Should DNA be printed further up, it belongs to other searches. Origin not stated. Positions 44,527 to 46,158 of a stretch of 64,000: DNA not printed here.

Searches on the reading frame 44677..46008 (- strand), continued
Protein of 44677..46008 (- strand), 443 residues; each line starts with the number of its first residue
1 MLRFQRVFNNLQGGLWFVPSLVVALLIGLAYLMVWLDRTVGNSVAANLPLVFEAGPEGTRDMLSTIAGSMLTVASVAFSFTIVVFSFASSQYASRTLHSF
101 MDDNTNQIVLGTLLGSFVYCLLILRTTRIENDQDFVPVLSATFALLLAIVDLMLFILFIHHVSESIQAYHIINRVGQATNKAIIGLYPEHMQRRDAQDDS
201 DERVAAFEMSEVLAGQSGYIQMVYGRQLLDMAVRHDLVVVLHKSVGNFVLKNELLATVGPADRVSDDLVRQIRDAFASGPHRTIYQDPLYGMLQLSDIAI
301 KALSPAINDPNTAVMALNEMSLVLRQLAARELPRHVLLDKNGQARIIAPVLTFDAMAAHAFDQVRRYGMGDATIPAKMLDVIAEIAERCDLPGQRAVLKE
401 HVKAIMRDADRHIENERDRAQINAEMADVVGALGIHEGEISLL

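Call 44: search_protein_families(library=pfam, alignment_id=A5, max_evalue=0.00001)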
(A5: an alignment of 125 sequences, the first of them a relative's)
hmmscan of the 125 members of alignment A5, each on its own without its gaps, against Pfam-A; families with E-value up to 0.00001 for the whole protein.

A. member 1, L009:814-1500:+ (228 aa): 0 families

B. families by the number of members that match (of 125 scanned): 115 families (the first 25 are shown)
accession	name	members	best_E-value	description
PF00924.24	MS_channel_2nd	12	6.1e-24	Mechanosensitive ion channel, beta-domain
PF21082.3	MS_channel_3rd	12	4.8e-16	Mechanosensitive ion channel MscS, C-terminal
PF00999.27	Na_H_Exchanger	6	9.8e-74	Sodium/hydrogen exchanger, transmembrane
PF05552.17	MS_channel_1st_1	6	9.1e-09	Mechanosensitive ion channel, conserved TM helix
PF04972.22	BON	5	1.2e-20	BON domain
PF09364.15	XFP_N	3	3.2e-183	XFP N-terminal domain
PF09363.15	XFP_C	3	8.7e-101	XFP C-terminal domain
PF03894.20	XFP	3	1.9e-88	D-xylulose 5-phosphate/D-fructose 6-phosphate phosphoketolase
PF03976.20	PPK2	3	3.5e-70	Polyphosphate kinase 2 (PPK2)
PF05239.21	PRC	3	8.3e-12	PRC-barrel domain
PF12263.13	DUF3611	2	4.7e-63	Protein of unknown function (DUF3611)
PF01926.29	MMR_HSR1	2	1.2e-60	50S ribosome-binding GTPase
PF00231.24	ATP-synt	2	6.8e-55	ATP synthase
PF18845.6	baeRF_family3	2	4.6e-52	Bacterial archaeo-eukaryotic release factor family 3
PF01594.21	AI-2E_transport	2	2.7e-46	AI-2E family transporter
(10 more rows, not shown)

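Call 47: predict_structure(alignment_id=A1)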
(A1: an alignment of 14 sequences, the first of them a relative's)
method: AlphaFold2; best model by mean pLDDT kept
length: 443 residues; sequences in the alignment: 14
mean_pLDDT: 76.2   pTM: 0.62
mean pLDDT of the five models: 76.2, 76.2, 73.5, 68.9, 67.6
residues with pLDDT >= 90: 86; 70-90: 196; 50-70: 149; < 50: 12
segments of 3 or more residues with pLDDT < 50: 90-97, 192-194
pLDDT, mean of each block of 10 residues (from residue 1): 60 61 74 73 60 57 65 66 58 48 63 71 63 62 70 68 66 86 74 56 77 92 86 90 87 93 91 90 80 88 70 88 88 68 78 86 86 90 89 88 92 87 88 81 83
secondary structure, 60 per line:
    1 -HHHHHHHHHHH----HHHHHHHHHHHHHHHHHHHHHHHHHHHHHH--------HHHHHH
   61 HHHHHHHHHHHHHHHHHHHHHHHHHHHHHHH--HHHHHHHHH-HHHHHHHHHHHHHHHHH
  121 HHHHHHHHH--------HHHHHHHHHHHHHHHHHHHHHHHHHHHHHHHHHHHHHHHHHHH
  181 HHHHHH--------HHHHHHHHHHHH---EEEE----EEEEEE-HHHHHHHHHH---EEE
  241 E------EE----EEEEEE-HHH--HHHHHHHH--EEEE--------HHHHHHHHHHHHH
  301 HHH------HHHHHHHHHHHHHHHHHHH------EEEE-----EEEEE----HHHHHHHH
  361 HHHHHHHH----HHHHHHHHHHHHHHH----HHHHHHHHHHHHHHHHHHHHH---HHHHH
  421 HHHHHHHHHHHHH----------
elements in order: H2-12 H17-46 H55-91 H94-102 H104-129 H138-186 H195-206 E210-213 E218-223 H225-234 E238-241 E254-259 H266-273 E276-279 H288-303 H310-328 E335-338 E344-348 H353-368 H373-387 H392-412 H416-433

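Call 51: find_encoding_contigs(protein=P0123, flank=6000, max_places=2)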
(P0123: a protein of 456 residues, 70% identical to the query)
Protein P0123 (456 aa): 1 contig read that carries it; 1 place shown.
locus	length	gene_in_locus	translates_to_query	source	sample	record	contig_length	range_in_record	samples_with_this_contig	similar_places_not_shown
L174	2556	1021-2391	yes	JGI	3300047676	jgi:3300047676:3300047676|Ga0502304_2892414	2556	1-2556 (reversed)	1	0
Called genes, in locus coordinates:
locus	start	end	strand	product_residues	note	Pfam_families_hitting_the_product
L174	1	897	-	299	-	?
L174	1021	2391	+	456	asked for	PF10011:DUF2254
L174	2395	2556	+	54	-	?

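Call 67: search_dna_similar(query=window:44677-46008:-, collection=plasmids, mode=protein, max_evalue=1e-10, max_rows=12)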
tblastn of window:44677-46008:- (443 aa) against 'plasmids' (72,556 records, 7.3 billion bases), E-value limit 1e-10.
Records with a match: 1622; places in all: 1631; records where one place covers at least 80% of the query: 114.
Best place of each record, by identity: <60% 1622.
By first word of the organism name: Klebsiella 1230; Enterobacter 87; Escherichia 63; Salmonella 33; Citrobacter 28; Shigella 20; Rhodococcus 13; Rhizobium 11; Ensifer 9; Sphingobium 6; and 56 more.
By predicted mobility (MOB-suite, as given by PLSDB): conjugative 1188; non-mobilizable 347; mobilizable 87.
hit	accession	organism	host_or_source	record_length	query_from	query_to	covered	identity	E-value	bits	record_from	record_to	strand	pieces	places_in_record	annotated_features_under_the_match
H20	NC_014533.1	Gloeothece verrucosa PCC 7822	fresh water in rice field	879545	3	422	95%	39.5%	2e-92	312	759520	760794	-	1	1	DUF2254 domain-containing protein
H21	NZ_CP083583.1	Kovacikia minuta CCNUW1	cell culture,fresh water lake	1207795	3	434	98%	37.0%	3e-83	286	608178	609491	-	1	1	record has no annotation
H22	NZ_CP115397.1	Hymenobacter yonginensis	whole organism,freshwater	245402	1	429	97%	36.8%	8e-81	279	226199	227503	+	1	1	DUF2254 domain-containing protein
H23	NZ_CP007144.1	Hymenobacter swuensis DY53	-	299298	1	430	97%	35.2%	2e-71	252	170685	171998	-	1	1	DUF2254 domain-containing protein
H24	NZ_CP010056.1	Hymenobacter sp. DG25B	single cell,soil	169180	1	430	97%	35.2%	1e-62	267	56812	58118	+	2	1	none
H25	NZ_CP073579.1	Photobacterium sp. GJ3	-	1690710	8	423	94%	36.3%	1e-74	261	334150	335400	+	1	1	record has no annotation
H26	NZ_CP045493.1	Mesorhizobium sp. NBSH29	pure culture,nutrient broth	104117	7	425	95%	35.3%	7e-76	265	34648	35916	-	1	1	DUF2254 domain-containing protein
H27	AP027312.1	Sphingobium sp. TomMM7A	-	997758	3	430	97%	34.5%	2e-65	234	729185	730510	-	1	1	hypothetical protein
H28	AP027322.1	Sphingobium sp. TomTYG43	-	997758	3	430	97%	34.5%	2e-65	234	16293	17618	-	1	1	hypothetical protein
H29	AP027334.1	Sphingobium sp. TomTYG71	-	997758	3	430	97%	34.5%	2e-65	234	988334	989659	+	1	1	hypothetical protein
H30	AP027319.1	Sphingobium sp. TomTYG42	-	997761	3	430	97%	34.5%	2e-65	234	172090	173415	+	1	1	hypothetical protein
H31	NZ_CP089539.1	Spirosoma oryzicola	Single cell,Surface layer of rice grains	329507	5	430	96%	34.5%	3e-66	237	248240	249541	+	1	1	DUF2254 domain-containing protein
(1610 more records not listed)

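Call 68: search_dna_similar(query=window:44677-46008:-, collection=plasmids, mode=protein, max_evalue=1e-10, max_rows=16, rows=spread)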
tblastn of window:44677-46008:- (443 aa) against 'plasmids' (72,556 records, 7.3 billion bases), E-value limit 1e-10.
Records with a match: 1622; places in all: 1631; records where one place covers at least 80% of the query: 114.
Best place of each record, by identity: <60% 1622.
By first word of the organism name: Klebsiella 1230; Enterobacter 87; Escherichia 63; Salmonella 33; Citrobacter 28; Shigella 20; Rhodococcus 13; Rhizobium 11; Ensifer 9; Sphingobium 6; and 56 more.
By predicted mobility (MOB-suite, as given by PLSDB): conjugative 1188; non-mobilizable 347; mobilizable 87.
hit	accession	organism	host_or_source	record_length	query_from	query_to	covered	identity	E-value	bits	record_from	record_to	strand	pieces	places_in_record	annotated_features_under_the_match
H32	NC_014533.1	Gloeothece verrucosa PCC 7822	fresh water in rice field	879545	3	422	95%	39.5%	2e-92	312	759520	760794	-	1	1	DUF2254 domain-containing protein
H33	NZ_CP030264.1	Ensifer adhaerens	Zea mays,whole organism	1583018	3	407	91%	24.5%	3e-19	98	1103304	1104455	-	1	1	none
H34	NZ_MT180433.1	Escherichia coli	-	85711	3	314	70%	25.9%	2e-13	81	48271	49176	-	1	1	DUF2254 domain-containing protein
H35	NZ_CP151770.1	Klebsiella michiganensis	whole organism,Sink faucet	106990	3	314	70%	25.5%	2e-13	81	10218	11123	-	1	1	DUF2254 domain-containing protein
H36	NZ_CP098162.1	Klebsiella pneumoniae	Canis lupus familiaris,Rectal swab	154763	3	314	70%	25.5%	2e-13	81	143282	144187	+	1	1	DUF2254 domain-containing protein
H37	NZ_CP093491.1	Klebsiella pneumoniae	Homo sapiens,Isolated from blood of a ...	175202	3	314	70%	25.5%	2e-13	81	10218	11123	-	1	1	DUF2254 domain-containing protein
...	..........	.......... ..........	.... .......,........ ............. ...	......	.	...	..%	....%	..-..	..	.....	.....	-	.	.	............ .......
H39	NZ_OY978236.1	Klebsiella pneumoniae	Homo sapiens,human blood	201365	3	314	70%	25.5%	2e-13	81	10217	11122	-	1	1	DUF2254 domain-containing protein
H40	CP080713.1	Klebsiella pneumoniae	Homo sapiens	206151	3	314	70%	25.5%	2e-13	81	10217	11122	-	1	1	none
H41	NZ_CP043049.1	Klebsiella pneumoniae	Homo sapiens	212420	3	314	70%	25.5%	2e-13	81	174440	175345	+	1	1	DUF2254 domain-containing protein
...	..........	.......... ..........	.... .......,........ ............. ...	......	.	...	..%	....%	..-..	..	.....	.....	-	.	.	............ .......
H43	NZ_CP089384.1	Klebsiella pneumoniae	Homo sapiens,urine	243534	3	314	70%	25.5%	2e-13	81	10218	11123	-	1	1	DUF2254 domain-containing protein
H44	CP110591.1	Klebsiella pneumoniae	Homo sapiens,urine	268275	3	314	70%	25.5%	2e-13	81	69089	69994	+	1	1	DUF2254 domain-containing protein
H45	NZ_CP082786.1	Klebsiella quasipneumoniae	Eclectus roratus,Faeces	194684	3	314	70%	25.5%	2e-13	80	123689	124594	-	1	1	DUF2254 domain-containing protein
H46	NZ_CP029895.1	Salmonella enterica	-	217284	3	314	70%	25.4%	3e-13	80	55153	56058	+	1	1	DUF2254 domain-containing protein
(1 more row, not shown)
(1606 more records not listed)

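Call 69: get_annotated_region(hit=H37, flank=6000)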
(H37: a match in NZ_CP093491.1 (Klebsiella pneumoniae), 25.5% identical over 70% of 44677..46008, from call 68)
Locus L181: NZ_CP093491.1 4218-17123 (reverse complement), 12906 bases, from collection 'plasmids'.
description: Klebsiella pneumoniae strain VA126 plasmid pVA126-175, complete sequence
organism: Klebsiella pneumoniae (NCBI taxid 573)
taxonomy: Bacteria; Pseudomonadota; Gammaproteobacteria; Enterobacterales; Enterobacteriaceae; Klebsiella; Klebsiella pneumoniae
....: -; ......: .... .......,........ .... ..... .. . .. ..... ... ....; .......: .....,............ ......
typing (MOB-suite, as given by PLSDB): conjugative; replicon IncFIB,IncFII; relaxase MOBF,MOBF; mating-pair formation MPF_F
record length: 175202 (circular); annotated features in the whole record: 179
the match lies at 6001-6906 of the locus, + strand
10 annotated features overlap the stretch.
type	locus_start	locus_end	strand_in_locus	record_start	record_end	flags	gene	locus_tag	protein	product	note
CDS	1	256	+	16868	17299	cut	silE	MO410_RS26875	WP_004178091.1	silver-binding protein SilE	-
CDS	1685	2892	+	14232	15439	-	-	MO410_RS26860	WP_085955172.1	IS3 family transposase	-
CDS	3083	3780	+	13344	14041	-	-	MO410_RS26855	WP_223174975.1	IS1 family transposase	-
CDS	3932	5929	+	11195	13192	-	betT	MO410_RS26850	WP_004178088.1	choline BCCT transporter BetT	GO:0071705 - nitrogen compound transport [Evidence IEA]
CDS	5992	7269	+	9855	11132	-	-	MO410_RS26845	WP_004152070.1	DUF2254 domain-containing protein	-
CDS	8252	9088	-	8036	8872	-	-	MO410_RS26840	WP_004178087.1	EAL domain-containing protein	-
CDS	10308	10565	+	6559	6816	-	-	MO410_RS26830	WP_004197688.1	hypothetical protein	-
CDS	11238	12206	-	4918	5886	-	-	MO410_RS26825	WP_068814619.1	IS5-like element IS903B family transposase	GO:0006313 - DNA transposition [Evidence IEA]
CDS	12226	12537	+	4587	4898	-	-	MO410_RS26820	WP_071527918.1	EAL domain-containing protein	-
CDS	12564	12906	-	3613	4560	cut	-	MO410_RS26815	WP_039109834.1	sensor domain-containing diguanylate cyclase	-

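Call 70: get_annotated_region(hit=H32, flank=4000)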
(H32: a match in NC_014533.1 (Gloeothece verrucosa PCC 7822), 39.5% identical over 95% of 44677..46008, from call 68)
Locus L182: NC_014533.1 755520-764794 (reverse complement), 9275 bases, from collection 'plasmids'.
description: Gloeothece verrucosa PCC 7822 plasmid Cy782201, complete sequence
organism: Gloeothece verrucosa PCC 7822 (NCBI taxid 497965)
taxonomy: Bacteria; Cyanobacteriota; Cyanophyceae; Chroococcales; Aphanothecaceae; Gloeothece; Gloeothece verrucosa; Gloeothece verrucosa PCC 7822
host: -; source: fresh water in rice field; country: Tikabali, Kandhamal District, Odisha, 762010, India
typing (MOB-suite, as given by PLSDB): non-mobilizable; mating-pair formation MPF_T
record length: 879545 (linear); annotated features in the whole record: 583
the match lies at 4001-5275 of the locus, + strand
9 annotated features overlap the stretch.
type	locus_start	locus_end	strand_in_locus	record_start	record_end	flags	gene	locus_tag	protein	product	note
CDS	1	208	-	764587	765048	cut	-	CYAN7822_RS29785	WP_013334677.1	BON domain-containing protein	-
CDS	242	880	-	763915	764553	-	-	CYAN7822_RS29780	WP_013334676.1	hypothetical protein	-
CDS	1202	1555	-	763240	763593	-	-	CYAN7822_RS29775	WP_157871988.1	hypothetical protein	-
CDS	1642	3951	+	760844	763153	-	-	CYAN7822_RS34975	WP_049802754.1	glycoside hydrolase family 31 protein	-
CDS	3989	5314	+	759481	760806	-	-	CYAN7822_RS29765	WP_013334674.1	DUF2254 domain-containing protein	-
CDS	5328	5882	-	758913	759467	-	-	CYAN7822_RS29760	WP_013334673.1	HPP family protein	-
CDS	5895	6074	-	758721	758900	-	-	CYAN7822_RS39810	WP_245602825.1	hypothetical protein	-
CDS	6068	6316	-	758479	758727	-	-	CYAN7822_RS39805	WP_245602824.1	hypothetical protein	-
CDS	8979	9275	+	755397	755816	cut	-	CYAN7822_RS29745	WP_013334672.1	response regulator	-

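Call 71: search_protein_families(library=pfam, proteins=[L014:1316-2323:+, L025:4987-5919:+, L045:4936-5868:+, L063:4981-5865:+, L022:5068-5949:+, L068:116-1075:+, L081:306-1310:+, L016:2685-3641:-, L086:4997-5908:-, L039:191-1150:-], max_evalue=0.00001)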
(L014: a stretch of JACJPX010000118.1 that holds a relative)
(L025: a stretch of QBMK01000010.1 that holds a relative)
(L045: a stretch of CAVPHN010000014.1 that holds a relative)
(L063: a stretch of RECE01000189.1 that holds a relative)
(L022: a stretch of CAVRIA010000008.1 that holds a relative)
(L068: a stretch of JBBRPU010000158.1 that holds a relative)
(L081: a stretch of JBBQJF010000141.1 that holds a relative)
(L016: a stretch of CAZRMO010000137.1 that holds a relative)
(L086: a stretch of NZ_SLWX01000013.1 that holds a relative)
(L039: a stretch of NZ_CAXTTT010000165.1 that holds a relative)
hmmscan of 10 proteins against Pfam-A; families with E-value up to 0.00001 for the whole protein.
L014:1316-2323:+ (335 aa): 3 families
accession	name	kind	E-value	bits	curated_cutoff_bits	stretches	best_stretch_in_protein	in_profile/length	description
PF00924.24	MS_channel_2nd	-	6.5e-22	77.9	20.2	1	110-173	1-64/68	Mechanosensitive ion channel, beta-domain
PF21082.3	MS_channel_3rd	-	6.6e-09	36.5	21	1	184-267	2-87/88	Mechanosensitive ion channel MscS, C-terminal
PF05552.17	MS_channel_1st_1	-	9.7e-08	32.2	22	1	13-52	4-43/50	Mechanosensitive ion channel, conserved TM helix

L025:4987-5919:+ (310 aa): 1 family
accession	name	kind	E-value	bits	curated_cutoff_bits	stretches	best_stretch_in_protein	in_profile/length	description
PF03976.20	PPK2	-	3.5e-70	236.6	22.3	1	50-284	2-224/229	Polyphosphate kinase 2 (PPK2)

L045:4936-5868:+ (310 aa): 1 family
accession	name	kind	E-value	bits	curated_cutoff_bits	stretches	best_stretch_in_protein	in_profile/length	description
PF07603.17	Lcl_C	-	3.9e-53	179.1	34.9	2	56-172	2-116/117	Lcl C-terminal domain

L063:4981-5865:+ (294 aa): 1 family
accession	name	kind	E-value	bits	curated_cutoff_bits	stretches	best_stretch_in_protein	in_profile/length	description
PF03976.20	PPK2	-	1.8e-58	198.3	22.3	1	29-265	3-223/229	Polyphosphate kinase 2 (PPK2)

L022:5068-5949:+ (293 aa): 1 family
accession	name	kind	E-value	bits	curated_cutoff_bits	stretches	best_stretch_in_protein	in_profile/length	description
PF03631.20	Virul_fac_BrkB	-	3.7e-43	148.5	33.7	1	26-277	2-257/259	Virulence factor BrkB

L068:116-1075:+ (319 aa): 1 family
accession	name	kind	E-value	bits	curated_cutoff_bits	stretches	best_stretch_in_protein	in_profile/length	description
PF03631.20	Virul_fac_BrkB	-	1.7e-40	139.7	33.7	1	49-296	4-255/259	Virulence factor BrkB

L081:306-1310:+ (334 aa): 2 families
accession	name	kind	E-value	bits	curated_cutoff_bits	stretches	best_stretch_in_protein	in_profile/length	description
PF00924.24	MS_channel_2nd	-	4.8e-20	71.9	20.2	1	108-171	1-64/68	Mechanosensitive ion channel, beta-domain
PF21082.3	MS_channel_3rd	-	3e-08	34.4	21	1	182-258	2-80/88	Mechanosensitive ion channel MscS, C-terminal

L016:2685-3641:- (318 aa): 0 families

L086:4997-5908:- (303 aa): 1 family
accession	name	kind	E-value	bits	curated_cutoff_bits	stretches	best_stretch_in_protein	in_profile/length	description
PF11185.13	DUF2971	-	3.5e-12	47.9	22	1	121-222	1-89/89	Protein of unknown function (DUF2971)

L039:191-1150:- (319 aa): 7 families
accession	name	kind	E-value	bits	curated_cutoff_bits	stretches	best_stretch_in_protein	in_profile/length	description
PF20434.5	BD-FAE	-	8.7e-45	153.3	26.8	1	79-271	1-213/215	BD-FAE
PF07859.19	Abhydrolase_3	-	1.3e-26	94.1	25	1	93-292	1-208/210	alpha/beta hydrolase fold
PF00135.34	COesterase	-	1.4e-08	34.6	27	1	77-185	86-206/515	Carboxylesterase family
PF01738.24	DLH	-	2.6e-08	34.1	21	1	81-294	5-190/217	Dienelactone hydrolase family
PF12146.15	Hydrolase_4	-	4.4e-08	33.2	27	0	93-192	7-105/239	Serine aminopeptidase, S33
PF00326.27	Peptidase_S9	-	8.1e-08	32.4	22.6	1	118-297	12-188/213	Prolyl oligopeptidase family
PF00561.26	Abhydrolase_1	-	6.8e-06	26.4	25.8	0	91-192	1-98/245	alpha/beta hydrolase fold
